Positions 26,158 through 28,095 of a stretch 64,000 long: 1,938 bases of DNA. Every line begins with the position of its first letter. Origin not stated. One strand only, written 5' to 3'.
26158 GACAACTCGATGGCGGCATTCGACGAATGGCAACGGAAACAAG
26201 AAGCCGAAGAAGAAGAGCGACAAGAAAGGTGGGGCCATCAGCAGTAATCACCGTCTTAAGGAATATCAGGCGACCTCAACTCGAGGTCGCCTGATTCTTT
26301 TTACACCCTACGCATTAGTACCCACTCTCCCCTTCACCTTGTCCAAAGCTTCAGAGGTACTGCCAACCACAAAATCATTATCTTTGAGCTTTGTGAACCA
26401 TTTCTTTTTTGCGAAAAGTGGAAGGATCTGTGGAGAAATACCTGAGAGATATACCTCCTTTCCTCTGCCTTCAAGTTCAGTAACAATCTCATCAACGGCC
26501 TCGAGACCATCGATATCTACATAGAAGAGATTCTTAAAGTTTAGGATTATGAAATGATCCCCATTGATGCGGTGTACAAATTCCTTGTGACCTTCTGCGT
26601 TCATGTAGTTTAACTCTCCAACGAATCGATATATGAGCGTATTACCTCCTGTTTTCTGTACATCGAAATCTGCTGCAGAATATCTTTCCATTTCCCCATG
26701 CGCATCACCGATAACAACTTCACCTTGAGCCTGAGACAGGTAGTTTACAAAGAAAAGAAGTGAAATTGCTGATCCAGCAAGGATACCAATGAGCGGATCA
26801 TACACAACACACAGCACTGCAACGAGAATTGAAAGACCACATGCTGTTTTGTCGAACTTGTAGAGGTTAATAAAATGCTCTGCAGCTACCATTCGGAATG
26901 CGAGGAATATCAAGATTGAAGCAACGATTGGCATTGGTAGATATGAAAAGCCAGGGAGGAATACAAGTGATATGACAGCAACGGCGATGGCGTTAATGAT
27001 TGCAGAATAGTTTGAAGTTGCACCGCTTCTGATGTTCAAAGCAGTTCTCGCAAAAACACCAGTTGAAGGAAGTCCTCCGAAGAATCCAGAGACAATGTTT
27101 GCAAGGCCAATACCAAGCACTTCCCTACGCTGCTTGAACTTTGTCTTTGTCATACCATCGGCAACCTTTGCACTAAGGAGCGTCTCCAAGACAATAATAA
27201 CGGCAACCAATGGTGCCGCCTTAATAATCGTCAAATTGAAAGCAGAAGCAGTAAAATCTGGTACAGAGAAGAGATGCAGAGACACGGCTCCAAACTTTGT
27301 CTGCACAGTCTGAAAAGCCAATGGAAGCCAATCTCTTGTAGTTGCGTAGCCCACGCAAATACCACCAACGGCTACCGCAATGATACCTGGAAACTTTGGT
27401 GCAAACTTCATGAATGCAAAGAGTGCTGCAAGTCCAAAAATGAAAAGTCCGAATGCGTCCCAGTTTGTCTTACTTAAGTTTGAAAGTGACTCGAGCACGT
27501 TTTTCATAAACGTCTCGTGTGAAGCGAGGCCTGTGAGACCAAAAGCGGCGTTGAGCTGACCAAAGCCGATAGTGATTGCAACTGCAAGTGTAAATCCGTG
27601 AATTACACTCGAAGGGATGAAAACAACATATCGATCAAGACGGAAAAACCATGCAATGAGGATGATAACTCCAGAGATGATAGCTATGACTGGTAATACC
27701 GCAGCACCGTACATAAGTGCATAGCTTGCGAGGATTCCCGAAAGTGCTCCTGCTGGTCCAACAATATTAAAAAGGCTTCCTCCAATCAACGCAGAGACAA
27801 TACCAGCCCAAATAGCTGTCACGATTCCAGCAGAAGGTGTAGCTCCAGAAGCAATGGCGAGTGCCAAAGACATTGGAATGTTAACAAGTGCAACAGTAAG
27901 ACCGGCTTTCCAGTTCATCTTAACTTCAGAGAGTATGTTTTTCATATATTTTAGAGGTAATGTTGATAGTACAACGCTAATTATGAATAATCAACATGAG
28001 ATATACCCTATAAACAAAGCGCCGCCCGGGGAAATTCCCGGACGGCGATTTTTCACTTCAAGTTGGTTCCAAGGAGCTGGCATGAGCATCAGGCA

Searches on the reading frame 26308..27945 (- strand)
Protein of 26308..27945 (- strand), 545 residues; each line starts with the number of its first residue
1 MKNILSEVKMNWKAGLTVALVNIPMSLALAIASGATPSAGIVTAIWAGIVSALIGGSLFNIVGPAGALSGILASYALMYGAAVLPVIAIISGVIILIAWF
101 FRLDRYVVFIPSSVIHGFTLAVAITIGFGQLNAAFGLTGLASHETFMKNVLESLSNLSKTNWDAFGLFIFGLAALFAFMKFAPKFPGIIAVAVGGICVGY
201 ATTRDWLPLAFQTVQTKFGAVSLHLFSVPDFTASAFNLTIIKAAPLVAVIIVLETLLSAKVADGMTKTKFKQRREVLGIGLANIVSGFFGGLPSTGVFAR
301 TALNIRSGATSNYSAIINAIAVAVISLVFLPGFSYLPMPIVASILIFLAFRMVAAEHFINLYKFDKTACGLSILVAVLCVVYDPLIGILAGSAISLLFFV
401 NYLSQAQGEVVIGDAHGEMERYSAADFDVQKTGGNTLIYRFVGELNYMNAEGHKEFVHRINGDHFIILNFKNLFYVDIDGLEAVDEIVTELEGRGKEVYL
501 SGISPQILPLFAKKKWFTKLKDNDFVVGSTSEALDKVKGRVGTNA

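Call 93: search_protein_families(library=pfam, proteins=[window:26308-27945:-], max_evalue=0.00001)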
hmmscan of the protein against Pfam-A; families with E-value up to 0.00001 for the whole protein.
window:26308-27945:- (545 aa): 2 families
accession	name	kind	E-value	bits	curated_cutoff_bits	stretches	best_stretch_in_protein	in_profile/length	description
PF00916.26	Sulfate_transp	-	3.1e-61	207.7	23.2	1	14-371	7-376/380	Sulfate permease family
PF01740.26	STAS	-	3.8e-11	43.1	22.6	1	429-513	4-90/106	STAS domain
